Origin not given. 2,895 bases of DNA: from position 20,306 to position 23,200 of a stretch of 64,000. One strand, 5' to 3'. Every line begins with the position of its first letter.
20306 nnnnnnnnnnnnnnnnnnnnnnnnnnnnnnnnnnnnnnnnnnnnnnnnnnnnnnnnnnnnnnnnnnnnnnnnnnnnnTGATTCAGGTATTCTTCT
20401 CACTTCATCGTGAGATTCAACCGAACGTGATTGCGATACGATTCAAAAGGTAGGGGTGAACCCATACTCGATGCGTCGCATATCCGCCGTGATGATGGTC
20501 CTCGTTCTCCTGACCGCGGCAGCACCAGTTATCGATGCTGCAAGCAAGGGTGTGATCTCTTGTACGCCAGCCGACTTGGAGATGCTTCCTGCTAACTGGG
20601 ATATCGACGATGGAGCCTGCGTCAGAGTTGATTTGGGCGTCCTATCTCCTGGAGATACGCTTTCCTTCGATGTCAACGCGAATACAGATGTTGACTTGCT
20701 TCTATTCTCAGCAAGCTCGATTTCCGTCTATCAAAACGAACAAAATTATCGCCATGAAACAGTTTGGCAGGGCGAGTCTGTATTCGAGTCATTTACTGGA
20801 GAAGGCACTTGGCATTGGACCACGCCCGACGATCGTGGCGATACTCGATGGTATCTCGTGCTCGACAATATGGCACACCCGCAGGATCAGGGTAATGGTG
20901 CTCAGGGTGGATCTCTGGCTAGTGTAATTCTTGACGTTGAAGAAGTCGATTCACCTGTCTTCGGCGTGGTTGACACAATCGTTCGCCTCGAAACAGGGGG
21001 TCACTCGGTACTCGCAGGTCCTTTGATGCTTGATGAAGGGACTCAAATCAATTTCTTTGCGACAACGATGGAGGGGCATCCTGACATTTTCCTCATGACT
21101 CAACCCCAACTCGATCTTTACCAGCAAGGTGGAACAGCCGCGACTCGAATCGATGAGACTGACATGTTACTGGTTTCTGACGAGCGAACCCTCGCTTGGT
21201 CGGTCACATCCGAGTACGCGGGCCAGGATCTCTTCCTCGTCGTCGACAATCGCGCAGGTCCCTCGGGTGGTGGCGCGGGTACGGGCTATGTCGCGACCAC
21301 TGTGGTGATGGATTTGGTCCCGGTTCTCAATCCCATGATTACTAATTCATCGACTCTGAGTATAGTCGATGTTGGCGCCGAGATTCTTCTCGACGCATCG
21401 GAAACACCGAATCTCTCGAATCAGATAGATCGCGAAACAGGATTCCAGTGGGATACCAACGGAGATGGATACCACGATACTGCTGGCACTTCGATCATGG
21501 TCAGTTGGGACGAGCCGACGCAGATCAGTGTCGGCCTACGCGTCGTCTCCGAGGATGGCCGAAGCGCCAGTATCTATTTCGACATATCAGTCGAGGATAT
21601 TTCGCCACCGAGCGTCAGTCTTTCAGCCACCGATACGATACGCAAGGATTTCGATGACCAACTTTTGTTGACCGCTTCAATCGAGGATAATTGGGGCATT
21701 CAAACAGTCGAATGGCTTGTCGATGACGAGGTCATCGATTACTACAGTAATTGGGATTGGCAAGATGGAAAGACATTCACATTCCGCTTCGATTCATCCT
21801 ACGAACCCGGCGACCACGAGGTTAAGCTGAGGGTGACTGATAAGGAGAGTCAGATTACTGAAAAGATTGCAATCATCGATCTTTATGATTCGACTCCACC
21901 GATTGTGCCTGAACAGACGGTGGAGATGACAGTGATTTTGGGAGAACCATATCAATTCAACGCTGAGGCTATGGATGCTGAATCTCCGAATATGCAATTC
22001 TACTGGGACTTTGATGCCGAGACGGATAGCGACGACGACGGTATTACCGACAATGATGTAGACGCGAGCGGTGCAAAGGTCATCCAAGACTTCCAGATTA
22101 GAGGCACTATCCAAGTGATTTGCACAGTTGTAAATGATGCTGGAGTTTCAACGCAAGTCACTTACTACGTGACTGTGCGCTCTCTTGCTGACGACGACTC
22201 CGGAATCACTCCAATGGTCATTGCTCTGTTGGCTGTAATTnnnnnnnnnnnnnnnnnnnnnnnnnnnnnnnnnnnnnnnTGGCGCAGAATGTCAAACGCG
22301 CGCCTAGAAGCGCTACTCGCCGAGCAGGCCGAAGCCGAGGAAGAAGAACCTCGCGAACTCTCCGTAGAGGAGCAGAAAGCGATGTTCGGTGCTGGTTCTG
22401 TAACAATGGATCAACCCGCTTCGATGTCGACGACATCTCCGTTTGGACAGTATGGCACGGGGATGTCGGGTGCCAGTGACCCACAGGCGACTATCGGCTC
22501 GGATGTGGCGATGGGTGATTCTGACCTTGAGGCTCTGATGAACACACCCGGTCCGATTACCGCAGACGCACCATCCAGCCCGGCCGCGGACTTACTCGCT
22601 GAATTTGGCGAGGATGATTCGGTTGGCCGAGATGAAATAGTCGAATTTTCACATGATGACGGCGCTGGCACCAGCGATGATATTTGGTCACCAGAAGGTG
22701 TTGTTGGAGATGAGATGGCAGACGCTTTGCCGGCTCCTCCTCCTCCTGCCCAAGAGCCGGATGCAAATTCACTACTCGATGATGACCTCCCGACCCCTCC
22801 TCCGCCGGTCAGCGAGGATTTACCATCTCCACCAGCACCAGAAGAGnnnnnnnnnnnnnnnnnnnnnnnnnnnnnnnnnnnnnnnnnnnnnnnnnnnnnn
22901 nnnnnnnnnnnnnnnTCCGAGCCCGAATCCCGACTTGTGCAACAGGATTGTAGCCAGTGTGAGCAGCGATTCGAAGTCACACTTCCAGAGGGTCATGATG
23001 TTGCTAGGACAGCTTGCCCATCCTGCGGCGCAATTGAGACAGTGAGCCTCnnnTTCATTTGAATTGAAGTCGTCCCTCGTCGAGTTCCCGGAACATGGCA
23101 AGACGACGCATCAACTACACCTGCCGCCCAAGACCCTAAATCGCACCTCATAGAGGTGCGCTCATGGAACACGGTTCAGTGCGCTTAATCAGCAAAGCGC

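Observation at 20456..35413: Co-directional five-gene envelope block: giant surface proteins, a CARDB-rich S8 protease, and two ectoproteins with cytoplasmic C-terminal zinc ribbons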

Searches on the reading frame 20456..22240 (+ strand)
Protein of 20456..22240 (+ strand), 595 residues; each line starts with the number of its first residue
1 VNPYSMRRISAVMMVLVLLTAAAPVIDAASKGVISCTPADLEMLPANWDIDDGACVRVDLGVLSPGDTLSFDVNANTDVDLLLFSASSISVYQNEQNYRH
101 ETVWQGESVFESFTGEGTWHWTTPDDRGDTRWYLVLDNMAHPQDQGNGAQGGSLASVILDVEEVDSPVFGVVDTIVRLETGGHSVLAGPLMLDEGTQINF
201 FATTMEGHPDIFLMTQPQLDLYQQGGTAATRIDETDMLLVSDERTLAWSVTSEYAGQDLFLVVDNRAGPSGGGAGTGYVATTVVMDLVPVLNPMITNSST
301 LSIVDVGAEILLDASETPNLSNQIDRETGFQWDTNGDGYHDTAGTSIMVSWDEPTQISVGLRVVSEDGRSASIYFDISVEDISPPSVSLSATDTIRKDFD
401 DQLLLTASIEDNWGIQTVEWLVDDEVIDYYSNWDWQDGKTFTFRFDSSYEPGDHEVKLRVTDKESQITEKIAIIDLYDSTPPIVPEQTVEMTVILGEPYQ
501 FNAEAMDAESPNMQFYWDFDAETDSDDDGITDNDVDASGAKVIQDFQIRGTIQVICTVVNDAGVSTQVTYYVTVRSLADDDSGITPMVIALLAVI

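Call 60: search_solved_structures(query=window:20456-22240:+, max_evalue=1)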
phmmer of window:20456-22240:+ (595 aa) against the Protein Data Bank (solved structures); distinct sequences matched with E-value up to 1: 4.
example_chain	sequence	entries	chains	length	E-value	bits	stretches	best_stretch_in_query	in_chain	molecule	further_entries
9lrk_A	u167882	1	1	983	0.081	14.6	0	432-487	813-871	Collagenase ColH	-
9lqj_A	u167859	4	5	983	0.081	14.6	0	432-487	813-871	Collagenase ColH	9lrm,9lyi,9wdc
5iby_A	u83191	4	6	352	0.13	13.9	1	414-464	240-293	Lipoate--protein ligase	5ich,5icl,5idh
4jgu_A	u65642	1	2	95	0.74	11.4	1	432-476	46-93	ColH protein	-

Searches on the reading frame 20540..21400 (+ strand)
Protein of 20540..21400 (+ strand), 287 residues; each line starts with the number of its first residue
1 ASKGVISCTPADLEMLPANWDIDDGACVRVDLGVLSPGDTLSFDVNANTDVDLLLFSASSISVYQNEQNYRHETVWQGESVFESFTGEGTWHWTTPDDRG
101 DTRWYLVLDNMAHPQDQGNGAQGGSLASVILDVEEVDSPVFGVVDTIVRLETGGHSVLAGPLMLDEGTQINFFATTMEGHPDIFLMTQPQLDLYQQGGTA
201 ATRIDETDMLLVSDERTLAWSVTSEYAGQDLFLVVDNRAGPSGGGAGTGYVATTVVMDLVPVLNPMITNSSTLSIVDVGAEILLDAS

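Call 80: search_protein_families(library=pfam, proteins=[window:20540-21400:+], max_evalue=0.1)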
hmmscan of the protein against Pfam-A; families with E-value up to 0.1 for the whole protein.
window:20540-21400:+ (287 aa): 1 family
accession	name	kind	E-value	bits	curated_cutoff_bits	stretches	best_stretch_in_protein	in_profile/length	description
PF13517.12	FG-GAP_3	-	0.0089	17.1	26.9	0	44-78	1-35/61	FG-GAP-like repeat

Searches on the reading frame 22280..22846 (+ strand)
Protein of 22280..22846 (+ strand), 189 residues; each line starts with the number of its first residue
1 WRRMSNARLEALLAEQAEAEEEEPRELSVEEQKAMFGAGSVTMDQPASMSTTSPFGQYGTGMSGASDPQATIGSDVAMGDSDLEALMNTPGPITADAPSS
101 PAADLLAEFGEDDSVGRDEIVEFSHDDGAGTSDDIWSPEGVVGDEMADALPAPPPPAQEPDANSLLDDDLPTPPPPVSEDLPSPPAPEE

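Call 18: search_protein_families(library=pfam, proteins=[window:22280-22846:+], max_evalue=10)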
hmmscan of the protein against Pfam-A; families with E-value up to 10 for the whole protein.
seq(189 aa): 0 families

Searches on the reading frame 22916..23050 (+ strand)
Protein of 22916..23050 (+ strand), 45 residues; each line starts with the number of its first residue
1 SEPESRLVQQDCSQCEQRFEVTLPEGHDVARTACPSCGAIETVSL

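Call 18: search_protein_families(library=pfam, proteins=[window:22916-23050:+], max_evalue=10)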
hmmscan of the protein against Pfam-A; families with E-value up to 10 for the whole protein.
seq(45 aa): 23 families
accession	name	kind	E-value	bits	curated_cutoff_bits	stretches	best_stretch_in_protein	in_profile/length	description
PF14803.11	Zn_ribbon_Nudix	-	4.5e-06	26.9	25.6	1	12-40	3-31/34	Nudix N-terminal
PF09723.15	Zn_ribbon_8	-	2.6e-05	24.6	34.4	1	12-39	8-34/41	Zinc ribbon domain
PF23454.1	Zn_ribbon_Brz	-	0.00059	20.8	27.9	2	11-30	7-26/58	Transcriptional regulator Brz zinc beta ribbon domain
PF23550.1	zf_Tbcl_Rhp7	-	0.0026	17.7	27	1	10-22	5-17/39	DNA repair protein rhp7 treble clef domain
PF24441.1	DUF7560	-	0.0032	17.6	27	1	11-39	7-35/44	Family of unknown function (DUF7560)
PF01155.25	HypA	-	0.0089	16.5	28.9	1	7-41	68-96/112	Hydrogenase/urease nickel incorporation, metallochaperone, hypA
PF03804.19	DUF325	-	0.0097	16.1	28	1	5-40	78-113/137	Viral proteins of unknown function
PF24440.1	DUF7559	-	0.018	15.7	27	1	15-42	19-46/52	Family of unknown function (DUF7559)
PF13248.11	Zn_ribbon_3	-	0.022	14.7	27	1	32-40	3-11/26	zinc-ribbon domain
PF05207.18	Zn_ribbon_CSL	-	0.023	14.8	29.2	1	8-37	17-46/55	CSL zinc finger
PF25206.1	DUF7836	-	0.025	14.9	26.7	1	7-44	5-43/59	Domain of unknown function (DUF7836)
PF13717.11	Zn_ribbon_4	-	0.039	14.3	30.3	2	31-40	2-11/36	zinc-ribbon domain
PF12773.13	DZR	-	0.05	14.2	27.3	1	10-40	13-33/45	Double zinc ribbon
PF09845.14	OapC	-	0.055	14.2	23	1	11-39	3-27/133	Origin-associated protein OapC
PF07282.18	Cas12f1-like_TNB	-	0.079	13.6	26.3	1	10-39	29-48/60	Cas12f1-like, TNB domain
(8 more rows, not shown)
